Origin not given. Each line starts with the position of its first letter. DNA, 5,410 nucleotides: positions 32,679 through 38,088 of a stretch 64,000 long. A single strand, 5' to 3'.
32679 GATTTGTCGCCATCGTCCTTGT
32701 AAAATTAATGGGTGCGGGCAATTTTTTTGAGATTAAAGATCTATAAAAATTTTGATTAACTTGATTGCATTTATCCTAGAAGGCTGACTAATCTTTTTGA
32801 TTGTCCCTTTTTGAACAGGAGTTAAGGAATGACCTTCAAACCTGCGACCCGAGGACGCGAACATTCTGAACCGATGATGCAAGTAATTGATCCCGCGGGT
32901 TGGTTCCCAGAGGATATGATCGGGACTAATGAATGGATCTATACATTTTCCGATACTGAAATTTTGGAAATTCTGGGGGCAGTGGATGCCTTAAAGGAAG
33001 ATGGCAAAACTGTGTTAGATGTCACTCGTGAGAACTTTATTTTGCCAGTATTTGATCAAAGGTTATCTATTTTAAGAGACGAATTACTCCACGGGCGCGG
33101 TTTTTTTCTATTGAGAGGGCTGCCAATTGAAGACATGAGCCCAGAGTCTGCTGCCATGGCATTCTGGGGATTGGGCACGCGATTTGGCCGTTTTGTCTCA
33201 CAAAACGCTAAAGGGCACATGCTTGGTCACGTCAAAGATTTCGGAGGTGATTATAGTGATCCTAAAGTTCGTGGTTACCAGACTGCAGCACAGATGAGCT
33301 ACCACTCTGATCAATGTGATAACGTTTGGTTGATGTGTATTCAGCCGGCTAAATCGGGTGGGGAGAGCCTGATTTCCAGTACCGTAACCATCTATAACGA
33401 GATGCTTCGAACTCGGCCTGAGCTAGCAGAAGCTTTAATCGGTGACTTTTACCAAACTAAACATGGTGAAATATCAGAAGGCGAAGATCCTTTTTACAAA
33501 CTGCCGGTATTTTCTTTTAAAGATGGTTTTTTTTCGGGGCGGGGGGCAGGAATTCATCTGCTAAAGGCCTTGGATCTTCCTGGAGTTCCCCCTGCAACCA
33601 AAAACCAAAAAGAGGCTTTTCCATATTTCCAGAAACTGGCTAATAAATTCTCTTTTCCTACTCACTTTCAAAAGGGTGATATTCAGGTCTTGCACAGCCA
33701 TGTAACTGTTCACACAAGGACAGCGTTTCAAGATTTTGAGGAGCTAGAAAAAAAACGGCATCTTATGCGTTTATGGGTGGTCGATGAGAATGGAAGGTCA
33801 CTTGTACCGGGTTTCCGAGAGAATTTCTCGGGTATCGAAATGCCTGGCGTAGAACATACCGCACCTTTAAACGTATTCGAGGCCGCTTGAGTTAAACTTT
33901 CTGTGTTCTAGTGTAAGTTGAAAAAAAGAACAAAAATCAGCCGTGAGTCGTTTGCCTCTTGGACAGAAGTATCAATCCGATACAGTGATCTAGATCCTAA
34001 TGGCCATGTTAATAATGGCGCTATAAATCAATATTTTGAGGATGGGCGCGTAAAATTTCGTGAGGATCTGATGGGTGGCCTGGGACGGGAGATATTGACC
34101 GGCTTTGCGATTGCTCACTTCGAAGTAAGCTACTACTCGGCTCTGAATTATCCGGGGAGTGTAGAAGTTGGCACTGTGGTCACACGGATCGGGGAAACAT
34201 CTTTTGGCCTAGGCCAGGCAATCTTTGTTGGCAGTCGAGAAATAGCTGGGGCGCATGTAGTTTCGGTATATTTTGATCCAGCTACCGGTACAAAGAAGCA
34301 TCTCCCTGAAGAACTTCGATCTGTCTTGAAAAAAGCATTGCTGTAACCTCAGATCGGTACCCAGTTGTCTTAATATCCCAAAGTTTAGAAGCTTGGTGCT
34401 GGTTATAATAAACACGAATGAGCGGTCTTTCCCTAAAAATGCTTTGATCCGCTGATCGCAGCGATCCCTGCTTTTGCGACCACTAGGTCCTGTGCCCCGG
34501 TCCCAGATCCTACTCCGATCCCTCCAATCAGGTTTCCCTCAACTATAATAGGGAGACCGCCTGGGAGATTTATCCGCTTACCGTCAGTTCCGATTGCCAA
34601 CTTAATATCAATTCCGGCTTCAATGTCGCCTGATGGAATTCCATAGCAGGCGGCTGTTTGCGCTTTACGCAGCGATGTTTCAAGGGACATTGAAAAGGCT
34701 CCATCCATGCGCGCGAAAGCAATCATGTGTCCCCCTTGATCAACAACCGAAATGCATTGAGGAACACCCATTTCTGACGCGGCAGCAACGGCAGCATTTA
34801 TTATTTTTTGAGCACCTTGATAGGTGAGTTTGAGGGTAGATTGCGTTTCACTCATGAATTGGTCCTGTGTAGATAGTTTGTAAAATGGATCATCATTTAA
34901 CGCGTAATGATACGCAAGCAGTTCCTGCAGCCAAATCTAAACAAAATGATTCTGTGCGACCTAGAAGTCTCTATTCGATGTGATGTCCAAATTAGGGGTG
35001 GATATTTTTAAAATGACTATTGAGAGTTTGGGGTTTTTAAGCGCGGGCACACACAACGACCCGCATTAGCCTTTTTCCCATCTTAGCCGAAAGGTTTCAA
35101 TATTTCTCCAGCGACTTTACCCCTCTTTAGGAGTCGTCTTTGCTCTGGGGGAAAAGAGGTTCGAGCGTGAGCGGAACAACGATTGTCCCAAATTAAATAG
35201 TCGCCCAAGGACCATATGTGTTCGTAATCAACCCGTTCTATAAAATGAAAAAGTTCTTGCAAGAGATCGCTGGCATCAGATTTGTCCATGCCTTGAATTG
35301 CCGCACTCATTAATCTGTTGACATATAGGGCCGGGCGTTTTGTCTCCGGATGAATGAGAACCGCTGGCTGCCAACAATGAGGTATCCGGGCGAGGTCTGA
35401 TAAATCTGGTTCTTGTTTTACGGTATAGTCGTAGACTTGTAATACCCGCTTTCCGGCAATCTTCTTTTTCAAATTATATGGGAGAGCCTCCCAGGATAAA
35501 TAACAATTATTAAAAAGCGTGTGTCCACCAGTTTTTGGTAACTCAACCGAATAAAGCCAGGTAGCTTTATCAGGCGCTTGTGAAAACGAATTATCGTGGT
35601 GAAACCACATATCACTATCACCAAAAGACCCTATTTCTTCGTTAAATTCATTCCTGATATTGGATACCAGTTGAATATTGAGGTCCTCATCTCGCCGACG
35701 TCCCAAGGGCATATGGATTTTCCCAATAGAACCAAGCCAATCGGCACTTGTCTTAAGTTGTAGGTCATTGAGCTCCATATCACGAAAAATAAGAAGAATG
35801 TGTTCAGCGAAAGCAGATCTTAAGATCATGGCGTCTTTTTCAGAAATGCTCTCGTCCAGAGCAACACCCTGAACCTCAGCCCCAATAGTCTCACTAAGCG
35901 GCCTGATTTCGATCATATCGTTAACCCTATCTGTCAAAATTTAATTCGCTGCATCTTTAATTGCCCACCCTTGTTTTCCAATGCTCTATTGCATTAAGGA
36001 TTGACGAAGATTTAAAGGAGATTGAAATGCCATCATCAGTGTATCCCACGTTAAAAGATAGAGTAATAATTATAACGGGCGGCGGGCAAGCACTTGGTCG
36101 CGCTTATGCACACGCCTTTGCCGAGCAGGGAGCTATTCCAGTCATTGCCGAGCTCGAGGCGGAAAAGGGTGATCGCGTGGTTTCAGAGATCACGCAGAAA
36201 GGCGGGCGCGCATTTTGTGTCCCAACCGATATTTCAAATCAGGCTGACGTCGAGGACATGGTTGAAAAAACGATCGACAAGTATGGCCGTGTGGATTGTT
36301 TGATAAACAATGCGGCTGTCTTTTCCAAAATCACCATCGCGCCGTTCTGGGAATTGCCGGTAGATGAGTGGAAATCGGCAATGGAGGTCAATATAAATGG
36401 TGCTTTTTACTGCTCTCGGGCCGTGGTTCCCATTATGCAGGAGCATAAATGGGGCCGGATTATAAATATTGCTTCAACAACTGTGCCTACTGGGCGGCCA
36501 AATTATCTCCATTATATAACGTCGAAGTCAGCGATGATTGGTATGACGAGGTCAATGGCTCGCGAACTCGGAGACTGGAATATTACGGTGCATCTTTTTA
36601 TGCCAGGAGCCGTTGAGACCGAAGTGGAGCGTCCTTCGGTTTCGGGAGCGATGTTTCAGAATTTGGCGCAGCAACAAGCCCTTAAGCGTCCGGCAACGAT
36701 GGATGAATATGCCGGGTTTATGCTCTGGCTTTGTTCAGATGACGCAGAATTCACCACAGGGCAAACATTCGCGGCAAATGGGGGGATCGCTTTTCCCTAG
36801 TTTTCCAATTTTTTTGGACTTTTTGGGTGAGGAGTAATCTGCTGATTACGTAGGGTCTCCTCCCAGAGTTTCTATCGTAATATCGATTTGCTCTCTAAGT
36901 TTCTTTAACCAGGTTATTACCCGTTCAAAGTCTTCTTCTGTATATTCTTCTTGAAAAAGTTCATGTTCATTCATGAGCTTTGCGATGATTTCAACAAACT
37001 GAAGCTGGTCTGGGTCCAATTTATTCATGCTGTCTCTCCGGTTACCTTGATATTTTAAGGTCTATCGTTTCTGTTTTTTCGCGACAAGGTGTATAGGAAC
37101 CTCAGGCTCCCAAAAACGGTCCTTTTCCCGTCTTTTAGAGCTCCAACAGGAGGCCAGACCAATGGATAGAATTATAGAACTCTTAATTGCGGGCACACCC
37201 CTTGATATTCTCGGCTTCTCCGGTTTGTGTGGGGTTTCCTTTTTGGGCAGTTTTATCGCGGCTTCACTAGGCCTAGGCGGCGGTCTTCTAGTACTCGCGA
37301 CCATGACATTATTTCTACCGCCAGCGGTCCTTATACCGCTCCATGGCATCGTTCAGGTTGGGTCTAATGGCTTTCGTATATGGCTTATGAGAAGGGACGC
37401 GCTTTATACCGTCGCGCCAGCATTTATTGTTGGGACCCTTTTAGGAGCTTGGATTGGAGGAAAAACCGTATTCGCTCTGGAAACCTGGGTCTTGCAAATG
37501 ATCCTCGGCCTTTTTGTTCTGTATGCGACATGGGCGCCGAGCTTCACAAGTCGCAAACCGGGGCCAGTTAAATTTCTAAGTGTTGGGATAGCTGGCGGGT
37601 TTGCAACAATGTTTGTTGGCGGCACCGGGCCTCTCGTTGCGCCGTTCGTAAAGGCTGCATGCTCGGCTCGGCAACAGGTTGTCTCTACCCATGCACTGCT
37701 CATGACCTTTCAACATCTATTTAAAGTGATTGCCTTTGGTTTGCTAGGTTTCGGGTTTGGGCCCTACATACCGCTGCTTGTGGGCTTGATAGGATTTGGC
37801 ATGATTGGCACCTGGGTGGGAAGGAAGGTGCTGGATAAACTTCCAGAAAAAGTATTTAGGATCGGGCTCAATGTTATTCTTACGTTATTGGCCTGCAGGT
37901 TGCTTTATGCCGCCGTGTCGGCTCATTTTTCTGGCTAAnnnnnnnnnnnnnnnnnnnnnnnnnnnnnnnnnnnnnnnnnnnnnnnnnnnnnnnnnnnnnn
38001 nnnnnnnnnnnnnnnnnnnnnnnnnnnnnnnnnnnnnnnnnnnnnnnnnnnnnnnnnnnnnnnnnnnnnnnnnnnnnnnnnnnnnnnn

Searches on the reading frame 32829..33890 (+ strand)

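Call 8: search_protein_families(library=pfam, proteins=[window:32829-33890:+])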
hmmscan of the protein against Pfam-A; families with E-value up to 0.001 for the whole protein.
window:32829-33890:+ (353 aa): 1 family
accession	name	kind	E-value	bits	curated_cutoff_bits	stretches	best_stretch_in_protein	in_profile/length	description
PF02668.22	TauD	-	2.1e-31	110.3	27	1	82-316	29-267/267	Taurine catabolism dioxygenase TauD, TfdA family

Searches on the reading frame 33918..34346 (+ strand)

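Call 8: search_protein_families(library=pfam, proteins=[window:33918-34346:+])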
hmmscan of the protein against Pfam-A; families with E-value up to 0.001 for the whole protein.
window:33918-34346:+ (142 aa): 3 families
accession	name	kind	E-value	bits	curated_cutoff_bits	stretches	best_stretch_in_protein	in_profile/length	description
PF13279.12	4HBT_2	-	3.8e-14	53.6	25.5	1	21-135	2-120/122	Thioesterase-like superfamily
PF03061.28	4HBT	-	5.5e-05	23.8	20.6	1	28-106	1-74/79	Thioesterase superfamily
PF20791.3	Acyl-ACP_TE_C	-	7.6e-05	23.3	21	1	15-35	9-29/101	Acyl-ACP thioesterase C-terminal domain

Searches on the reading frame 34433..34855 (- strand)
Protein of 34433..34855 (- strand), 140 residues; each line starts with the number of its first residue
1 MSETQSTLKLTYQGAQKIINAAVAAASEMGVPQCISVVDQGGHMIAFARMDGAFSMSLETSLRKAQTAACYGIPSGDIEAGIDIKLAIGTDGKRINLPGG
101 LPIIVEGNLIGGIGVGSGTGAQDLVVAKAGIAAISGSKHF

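Call 8: search_protein_families(library=pfam, proteins=[window:34433-34855:-])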
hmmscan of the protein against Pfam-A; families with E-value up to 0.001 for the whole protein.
window:34433-34855:- (140 aa): 1 family
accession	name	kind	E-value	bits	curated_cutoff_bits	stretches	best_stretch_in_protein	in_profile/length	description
PF03928.20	HbpS-like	-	1.2e-32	113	25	1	10-132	1-128/128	Haem degrading protein HbpS-like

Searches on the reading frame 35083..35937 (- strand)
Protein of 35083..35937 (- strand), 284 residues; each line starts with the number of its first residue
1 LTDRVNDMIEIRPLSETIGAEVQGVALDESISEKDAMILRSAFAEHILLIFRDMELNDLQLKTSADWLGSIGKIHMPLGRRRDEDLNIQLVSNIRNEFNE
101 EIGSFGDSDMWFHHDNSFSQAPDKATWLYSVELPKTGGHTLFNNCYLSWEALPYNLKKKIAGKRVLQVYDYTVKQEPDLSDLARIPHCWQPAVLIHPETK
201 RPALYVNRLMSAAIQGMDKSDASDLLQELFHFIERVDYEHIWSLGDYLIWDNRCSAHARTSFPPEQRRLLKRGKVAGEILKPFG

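Call 8: search_protein_families(library=pfam, proteins=[window:35083-35937:-])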
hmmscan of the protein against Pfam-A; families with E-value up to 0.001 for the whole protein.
window:35083-35937:- (284 aa): 1 family
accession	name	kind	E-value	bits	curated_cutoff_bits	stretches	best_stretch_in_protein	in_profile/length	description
PF02668.22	TauD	-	4.2e-45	155.1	27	1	10-272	1-265/267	Taurine catabolism dioxygenase TauD, TfdA family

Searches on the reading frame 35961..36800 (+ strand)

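Call 8: search_protein_families(library=pfam, proteins=[window:35961-36800:+])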
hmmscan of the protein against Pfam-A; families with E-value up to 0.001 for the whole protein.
window:35961-36800:+ (279 aa): 4 families
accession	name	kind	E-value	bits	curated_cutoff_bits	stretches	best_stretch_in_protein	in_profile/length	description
PF13561.12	adh_short_C2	-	8.9e-57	192.8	27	1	44-276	7-235/236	Enoyl-(Acyl carrier protein) reductase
PF00106.31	adh_short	-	1e-53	182.2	26.6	1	34-225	1-189/195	short chain dehydrogenase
PF08659.16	KR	-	1.4e-09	38.6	22.6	1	36-157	3-125/180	KR domain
PF23441.1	SDR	-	2.2e-05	24.4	27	1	34-227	8-203/258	SDR-like rossmann domain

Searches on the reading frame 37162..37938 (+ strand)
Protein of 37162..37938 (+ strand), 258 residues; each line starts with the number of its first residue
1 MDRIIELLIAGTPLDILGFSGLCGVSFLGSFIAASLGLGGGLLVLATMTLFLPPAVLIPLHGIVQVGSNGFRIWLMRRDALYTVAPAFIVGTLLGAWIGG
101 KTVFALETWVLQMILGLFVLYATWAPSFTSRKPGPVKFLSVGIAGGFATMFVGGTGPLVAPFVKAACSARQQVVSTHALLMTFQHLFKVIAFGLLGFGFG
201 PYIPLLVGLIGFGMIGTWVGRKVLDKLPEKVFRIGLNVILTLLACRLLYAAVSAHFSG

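Call 8: search_protein_families(library=pfam, proteins=[window:37162-37938:+])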
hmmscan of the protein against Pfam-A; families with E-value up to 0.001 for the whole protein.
window:37162-37938:+ (258 aa): 1 family
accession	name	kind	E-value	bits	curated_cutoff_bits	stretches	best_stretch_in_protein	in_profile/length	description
PF01925.25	TauE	-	1.7e-23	84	32.6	1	23-247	2-237/237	Sulfite exporter TauE/SafE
